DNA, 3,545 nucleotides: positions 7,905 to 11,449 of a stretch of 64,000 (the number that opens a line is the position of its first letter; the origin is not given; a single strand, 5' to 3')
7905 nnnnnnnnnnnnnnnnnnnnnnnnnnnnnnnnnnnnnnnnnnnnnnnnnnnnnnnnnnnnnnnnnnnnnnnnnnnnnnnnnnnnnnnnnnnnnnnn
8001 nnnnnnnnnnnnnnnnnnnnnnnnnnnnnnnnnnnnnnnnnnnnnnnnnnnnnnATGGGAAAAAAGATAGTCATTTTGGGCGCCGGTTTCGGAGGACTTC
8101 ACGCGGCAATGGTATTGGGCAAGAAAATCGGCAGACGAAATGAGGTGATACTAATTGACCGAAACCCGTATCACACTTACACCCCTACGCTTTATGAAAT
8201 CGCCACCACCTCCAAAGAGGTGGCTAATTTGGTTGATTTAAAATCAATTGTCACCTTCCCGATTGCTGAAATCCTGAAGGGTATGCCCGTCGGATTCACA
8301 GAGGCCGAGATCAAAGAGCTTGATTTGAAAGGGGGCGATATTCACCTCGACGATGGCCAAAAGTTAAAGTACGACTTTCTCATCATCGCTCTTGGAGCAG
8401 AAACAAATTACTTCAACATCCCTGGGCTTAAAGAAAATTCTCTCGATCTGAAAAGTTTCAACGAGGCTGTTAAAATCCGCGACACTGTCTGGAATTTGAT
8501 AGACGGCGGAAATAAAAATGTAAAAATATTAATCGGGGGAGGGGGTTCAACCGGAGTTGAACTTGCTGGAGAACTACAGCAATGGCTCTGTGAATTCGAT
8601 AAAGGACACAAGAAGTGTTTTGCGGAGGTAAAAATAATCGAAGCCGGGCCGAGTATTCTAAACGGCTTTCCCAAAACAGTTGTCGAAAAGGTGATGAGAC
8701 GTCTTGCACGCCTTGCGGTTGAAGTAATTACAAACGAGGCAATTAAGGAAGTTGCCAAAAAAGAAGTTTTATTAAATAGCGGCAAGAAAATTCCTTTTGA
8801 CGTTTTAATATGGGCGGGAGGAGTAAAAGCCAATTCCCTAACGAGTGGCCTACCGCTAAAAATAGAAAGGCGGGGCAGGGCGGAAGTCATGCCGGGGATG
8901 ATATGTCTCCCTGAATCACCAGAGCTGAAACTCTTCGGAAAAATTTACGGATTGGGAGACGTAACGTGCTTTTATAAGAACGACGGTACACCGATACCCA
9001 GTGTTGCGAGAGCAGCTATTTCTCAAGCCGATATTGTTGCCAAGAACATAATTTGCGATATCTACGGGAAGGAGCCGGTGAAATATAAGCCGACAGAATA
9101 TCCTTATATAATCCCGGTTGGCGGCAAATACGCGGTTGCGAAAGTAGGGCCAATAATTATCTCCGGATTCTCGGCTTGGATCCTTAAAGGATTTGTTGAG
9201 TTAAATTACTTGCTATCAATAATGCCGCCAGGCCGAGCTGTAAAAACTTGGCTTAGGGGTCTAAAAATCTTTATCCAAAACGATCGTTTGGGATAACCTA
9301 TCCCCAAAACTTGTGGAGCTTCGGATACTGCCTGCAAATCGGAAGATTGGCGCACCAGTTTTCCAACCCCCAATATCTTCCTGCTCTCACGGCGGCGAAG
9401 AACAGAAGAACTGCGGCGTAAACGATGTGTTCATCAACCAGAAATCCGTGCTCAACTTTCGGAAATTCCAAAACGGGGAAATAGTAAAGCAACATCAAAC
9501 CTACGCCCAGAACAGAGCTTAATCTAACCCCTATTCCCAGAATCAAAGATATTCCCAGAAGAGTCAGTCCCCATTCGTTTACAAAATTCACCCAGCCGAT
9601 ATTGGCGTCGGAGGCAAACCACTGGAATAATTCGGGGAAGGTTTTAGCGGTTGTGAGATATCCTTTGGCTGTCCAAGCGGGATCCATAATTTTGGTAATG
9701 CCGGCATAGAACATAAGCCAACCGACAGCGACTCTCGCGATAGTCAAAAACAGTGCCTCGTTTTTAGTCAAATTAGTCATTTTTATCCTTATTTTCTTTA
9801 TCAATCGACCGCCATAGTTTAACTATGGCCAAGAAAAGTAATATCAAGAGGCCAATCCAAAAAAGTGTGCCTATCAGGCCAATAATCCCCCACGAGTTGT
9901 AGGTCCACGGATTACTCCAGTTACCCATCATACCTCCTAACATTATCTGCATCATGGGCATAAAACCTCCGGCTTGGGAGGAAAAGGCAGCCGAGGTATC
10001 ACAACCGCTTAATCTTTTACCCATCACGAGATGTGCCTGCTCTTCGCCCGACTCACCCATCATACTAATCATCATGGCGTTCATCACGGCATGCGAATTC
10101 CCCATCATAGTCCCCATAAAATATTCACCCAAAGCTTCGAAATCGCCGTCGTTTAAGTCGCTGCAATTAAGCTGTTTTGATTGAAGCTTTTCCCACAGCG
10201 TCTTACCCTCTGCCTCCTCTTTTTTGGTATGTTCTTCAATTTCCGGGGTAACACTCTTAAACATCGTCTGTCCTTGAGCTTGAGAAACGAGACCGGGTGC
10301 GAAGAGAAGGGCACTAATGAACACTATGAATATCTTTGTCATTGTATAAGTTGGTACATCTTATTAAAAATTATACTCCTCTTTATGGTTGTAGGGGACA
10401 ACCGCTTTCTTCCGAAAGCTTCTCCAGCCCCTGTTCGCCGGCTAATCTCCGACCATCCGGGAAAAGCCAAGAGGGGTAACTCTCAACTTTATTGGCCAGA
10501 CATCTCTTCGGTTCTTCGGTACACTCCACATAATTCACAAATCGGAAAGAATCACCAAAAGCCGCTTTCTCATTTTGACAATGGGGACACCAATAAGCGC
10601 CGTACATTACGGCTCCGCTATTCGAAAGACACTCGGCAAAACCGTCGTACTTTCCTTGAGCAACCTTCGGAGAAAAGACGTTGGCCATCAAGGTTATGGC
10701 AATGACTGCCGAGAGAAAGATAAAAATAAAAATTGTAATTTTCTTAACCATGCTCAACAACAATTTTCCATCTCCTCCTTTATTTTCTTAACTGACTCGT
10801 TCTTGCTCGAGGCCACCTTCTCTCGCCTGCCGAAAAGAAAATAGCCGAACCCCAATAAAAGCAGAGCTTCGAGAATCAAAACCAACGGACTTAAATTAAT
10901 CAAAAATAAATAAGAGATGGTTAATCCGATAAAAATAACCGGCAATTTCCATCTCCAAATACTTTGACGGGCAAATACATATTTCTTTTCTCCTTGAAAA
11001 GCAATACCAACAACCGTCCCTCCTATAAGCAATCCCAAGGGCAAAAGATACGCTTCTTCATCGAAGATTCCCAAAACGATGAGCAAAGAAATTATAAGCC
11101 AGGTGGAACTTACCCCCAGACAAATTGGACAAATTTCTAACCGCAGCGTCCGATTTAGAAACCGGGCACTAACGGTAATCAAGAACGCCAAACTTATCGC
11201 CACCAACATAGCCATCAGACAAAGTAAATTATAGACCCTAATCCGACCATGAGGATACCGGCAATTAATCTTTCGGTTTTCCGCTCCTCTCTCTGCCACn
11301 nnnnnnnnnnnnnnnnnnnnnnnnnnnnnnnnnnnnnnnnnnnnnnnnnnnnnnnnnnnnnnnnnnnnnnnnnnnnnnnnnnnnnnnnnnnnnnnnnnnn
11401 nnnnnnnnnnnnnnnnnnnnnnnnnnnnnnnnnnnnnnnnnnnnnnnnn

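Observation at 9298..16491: CsoR-headed minus-strand operon coupling a Cu-ATPase to an extracytoplasmic thiol-reduction module and Met-rich and Cys-rich small proteins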

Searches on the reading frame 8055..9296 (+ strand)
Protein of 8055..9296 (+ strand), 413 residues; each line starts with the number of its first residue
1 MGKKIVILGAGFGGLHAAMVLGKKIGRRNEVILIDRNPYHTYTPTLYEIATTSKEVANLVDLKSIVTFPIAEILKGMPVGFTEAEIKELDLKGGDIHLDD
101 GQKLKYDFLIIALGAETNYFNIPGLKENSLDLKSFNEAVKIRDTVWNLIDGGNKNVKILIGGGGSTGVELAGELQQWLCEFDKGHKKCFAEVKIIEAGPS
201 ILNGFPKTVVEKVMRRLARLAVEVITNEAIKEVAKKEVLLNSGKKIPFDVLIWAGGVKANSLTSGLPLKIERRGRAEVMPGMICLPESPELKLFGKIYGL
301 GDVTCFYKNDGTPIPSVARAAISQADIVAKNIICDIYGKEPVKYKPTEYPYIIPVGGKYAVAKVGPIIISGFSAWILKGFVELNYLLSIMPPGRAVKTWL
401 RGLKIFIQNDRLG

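Call 55: search_protein_families(library=pfam, proteins=[window:8055-9296:+], max_evalue=0.01)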
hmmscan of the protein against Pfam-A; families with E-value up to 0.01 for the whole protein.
window:8055-9296:+ (413 aa): 5 families
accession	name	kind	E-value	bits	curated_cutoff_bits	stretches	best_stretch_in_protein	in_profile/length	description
PF07992.20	Pyr_redox_2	-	5.7e-40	138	26.1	1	4-325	2-291/291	Pyridine nucleotide-disulphide oxidoreductase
PF00070.33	Pyr_redox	-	1.3e-11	45.2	22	1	157-237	1-70/82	Pyridine nucleotide-disulphide oxidoreductase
PF01266.30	DAO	-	2.3e-05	24.5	27.9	0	4-37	1-31/353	FAD dependent oxidoreductase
PF03486.20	HI0933_like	-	0.00075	19.5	50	0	4-37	2-32/244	HI0933-like protein Rossmann domain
PF13454.12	NAD_binding_9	-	0.0024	18.3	21.8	0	6-39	1-35/155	FAD-NAD(P)-binding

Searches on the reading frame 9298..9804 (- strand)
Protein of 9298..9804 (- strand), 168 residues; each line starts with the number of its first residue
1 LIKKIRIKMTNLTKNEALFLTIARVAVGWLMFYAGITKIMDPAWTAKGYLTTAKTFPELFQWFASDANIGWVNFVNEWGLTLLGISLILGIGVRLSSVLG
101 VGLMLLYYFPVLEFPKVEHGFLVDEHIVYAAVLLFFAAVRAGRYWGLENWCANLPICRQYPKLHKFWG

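Call 3: search_protein_families(library=pfam, proteins=[window:9298-9804:-], max_evalue=0.01)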
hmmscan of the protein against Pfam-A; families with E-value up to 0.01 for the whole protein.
window:9298-9804:- (168 aa): 1 family
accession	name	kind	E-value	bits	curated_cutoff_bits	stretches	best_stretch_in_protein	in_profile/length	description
PF07681.17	DoxX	-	2.6e-07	31.6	23.6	1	20-109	2-81/85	DoxX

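Call 4: search_protein_families(library=ncbifam, proteins=[window:9298-9804:-], max_evalue=0.01)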
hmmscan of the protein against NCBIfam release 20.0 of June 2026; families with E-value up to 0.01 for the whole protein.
window:9298-9804:- (168 aa): 1 family
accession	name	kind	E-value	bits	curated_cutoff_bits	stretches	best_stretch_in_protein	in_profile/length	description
NF050144.1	matur_HvfX_fam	equivalog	0.0057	16.8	80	0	21-104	5-80/165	HvfX family Cu-binding RiPP maturation protein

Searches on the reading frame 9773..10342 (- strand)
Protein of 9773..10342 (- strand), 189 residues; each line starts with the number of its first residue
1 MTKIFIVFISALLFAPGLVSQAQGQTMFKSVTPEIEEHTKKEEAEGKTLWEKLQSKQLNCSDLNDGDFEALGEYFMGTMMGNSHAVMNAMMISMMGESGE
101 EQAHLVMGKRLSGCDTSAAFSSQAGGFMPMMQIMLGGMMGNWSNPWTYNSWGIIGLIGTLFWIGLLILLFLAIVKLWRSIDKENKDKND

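Call 3: search_protein_families(library=pfam, proteins=[window:9773-10342:-], max_evalue=0.01)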
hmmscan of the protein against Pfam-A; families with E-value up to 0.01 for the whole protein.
window:9773-10342:- (189 aa): 0 families

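Call 4: search_protein_families(library=ncbifam, proteins=[window:9773-10342:-], max_evalue=0.01)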
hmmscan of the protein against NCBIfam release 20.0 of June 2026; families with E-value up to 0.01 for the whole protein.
window:9773-10342:- (189 aa): 0 families

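Call 74: search_protein_representatives(protein=window:9773-10342:-)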
Query: 189 residues. Proteins with E-value up to 0.001 (for the whole library): 630; up to 1e-10: 305; up to 1e-30: 37. The best 150 are listed.
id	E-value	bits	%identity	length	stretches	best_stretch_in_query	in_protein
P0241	1.8e-55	203.8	49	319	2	10-144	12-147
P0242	2.2e-43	164.4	55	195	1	18-181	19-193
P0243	1.5e-40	155.2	44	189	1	4-185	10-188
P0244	4.8e-40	153.5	52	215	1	2-183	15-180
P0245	8.9e-40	152.6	52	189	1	12-180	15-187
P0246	1.9e-39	151.6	52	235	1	13-169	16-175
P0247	6.9e-39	149.7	52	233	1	19-184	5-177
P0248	3.7e-38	147.4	49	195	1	17-176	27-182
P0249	5.9e-37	143.4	48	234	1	3-178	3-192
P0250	1.2e-36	142.5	58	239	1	36-172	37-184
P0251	1.5e-36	142.1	57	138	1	8-137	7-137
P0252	2.9e-36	141.2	44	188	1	8-180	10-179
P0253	2.5e-35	138.2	47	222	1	24-183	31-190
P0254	5.3e-34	133.8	50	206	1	34-176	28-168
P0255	1.1e-33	132.8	45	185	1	8-169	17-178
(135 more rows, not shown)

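Call 77: search_protein_families(library=pfam, alignment_id=A7, max_evalue=0.01)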
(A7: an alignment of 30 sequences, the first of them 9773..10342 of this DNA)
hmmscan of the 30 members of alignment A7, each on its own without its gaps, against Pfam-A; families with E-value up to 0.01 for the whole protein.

A. member 1, window:9773-10342:- (189 aa): 0 families

B. families by the number of members that match (of 30 scanned): 5 families
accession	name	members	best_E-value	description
PF09851.14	SHOCT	12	6.1e-10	Short C-terminal domain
PF25184.1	YxzE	1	0.0033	YxzE-like putative bacteriocin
PF08044.16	DUF1707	1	0.0048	DUF1707 SHOCT-like domain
PF14316.11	DUF4381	1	0.0051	Domain of unknown function (DUF4381)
PF17616.7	US6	1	0.0088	Viral unique short region 6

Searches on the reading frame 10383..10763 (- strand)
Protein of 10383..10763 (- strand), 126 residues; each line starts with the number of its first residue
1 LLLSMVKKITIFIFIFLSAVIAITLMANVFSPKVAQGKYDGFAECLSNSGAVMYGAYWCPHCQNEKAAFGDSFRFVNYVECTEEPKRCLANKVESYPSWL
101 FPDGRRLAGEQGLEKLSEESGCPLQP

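Call 3: search_protein_families(library=pfam, proteins=[window:10383-10763:-], max_evalue=0.01)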
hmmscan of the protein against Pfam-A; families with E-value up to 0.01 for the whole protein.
window:10383-10763:- (126 aa): 1 family
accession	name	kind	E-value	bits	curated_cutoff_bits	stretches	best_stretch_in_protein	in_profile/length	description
PF00085.26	Thioredoxin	-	0.00049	20.5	23.5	1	51-112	22-90/103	Thioredoxin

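Call 4: search_protein_families(library=ncbifam, proteins=[window:10383-10763:-], max_evalue=0.01)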
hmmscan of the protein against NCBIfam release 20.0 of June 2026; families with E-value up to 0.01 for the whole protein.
window:10383-10763:- (126 aa): 0 families

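Call 36: search_solved_structures(query=window:10383-10763:-, max_evalue=1, show_alignments=2)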
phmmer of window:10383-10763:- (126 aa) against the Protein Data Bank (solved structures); distinct sequences matched with E-value up to 1: 17.
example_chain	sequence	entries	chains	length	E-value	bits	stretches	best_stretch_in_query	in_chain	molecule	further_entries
3kp9_A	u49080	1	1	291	3.7e-19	72.1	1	12-125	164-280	VKORC1/thioredoxin domain protein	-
4nv2_A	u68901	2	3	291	3.9e-19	72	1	12-125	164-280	VKORC1/thioredoxin domain protein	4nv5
3kp8_A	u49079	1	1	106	2.9e-18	69.2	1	41-125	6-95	VKORC1/thioredoxin domain protein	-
4nv6_A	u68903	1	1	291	7.1e-18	68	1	12-125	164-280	VKORC1/thioredoxin domain protein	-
8eky_M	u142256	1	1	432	3.8e-10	43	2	50-118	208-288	Thioredoxin domain-containing protein 5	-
3wge_A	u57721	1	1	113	0.00078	22.6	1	52-118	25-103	Thioredoxin domain-containing protein 5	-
3wgd_A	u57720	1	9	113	0.0015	21.6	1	49-112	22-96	Thioredoxin domain-containing protein 5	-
9tpa_B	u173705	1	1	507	0.0055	19.8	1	34-99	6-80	Protein disulfide-isomerase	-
29te_B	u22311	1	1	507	0.0056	19.8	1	34-99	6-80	Protein disulfide-isomerase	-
8zpw_B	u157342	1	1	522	0.0063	19.6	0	38-99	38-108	Protein disulfide-isomerase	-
2b5e_A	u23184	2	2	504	0.0077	19.3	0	40-99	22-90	Protein disulfide-isomerase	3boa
3wgx_A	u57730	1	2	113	0.0082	19.3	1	54-118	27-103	Thioredoxin domain-containing protein 5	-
2lrc_A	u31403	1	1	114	0.032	17.3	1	46-108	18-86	Probable thioredoxin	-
3uvt_A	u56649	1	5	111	0.15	15.2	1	52-112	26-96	Thioredoxin domain-containing protein 5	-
3uj1_A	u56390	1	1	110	0.16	15.1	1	52-112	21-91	Thioredoxin domain-containing protein 5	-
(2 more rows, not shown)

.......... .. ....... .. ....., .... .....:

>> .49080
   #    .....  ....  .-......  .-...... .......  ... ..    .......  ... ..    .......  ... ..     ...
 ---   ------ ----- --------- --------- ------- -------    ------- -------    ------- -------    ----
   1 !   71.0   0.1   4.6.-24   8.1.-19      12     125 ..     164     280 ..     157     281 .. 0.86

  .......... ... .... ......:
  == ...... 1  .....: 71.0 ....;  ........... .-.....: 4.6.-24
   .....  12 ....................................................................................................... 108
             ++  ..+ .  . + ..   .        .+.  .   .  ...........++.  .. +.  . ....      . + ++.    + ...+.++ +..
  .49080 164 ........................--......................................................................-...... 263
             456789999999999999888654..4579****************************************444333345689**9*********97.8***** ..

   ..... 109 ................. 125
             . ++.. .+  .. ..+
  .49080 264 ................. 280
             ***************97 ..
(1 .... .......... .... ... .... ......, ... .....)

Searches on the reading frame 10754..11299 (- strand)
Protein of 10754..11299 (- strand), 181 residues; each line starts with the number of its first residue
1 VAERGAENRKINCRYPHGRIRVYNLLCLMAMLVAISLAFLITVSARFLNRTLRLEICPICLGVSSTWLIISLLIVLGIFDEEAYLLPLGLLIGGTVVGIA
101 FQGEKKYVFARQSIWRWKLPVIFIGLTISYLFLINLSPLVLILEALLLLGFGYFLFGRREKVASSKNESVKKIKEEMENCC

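Call 3: search_protein_families(library=pfam, proteins=[window:10754-11299:-], max_evalue=0.01)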
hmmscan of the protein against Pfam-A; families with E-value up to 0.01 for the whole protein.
window:10754-11299:- (181 aa): 0 families

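Call 4: search_protein_families(library=ncbifam, proteins=[window:10754-11299:-], max_evalue=0.01)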
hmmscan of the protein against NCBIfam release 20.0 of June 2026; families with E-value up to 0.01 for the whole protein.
window:10754-11299:- (181 aa): 0 families

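Call 85: search_solved_structures(query=A3, max_evalue=10, show_alignments=1)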
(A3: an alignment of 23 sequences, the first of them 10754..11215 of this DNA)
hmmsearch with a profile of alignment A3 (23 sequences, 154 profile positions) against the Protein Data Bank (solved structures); distinct sequences matched with E-value up to 10: 1.
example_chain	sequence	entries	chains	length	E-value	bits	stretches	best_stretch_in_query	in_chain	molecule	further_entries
3lpe_B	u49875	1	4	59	1.1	12.3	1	22-47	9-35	DNA-directed RNA polymerase subunit E''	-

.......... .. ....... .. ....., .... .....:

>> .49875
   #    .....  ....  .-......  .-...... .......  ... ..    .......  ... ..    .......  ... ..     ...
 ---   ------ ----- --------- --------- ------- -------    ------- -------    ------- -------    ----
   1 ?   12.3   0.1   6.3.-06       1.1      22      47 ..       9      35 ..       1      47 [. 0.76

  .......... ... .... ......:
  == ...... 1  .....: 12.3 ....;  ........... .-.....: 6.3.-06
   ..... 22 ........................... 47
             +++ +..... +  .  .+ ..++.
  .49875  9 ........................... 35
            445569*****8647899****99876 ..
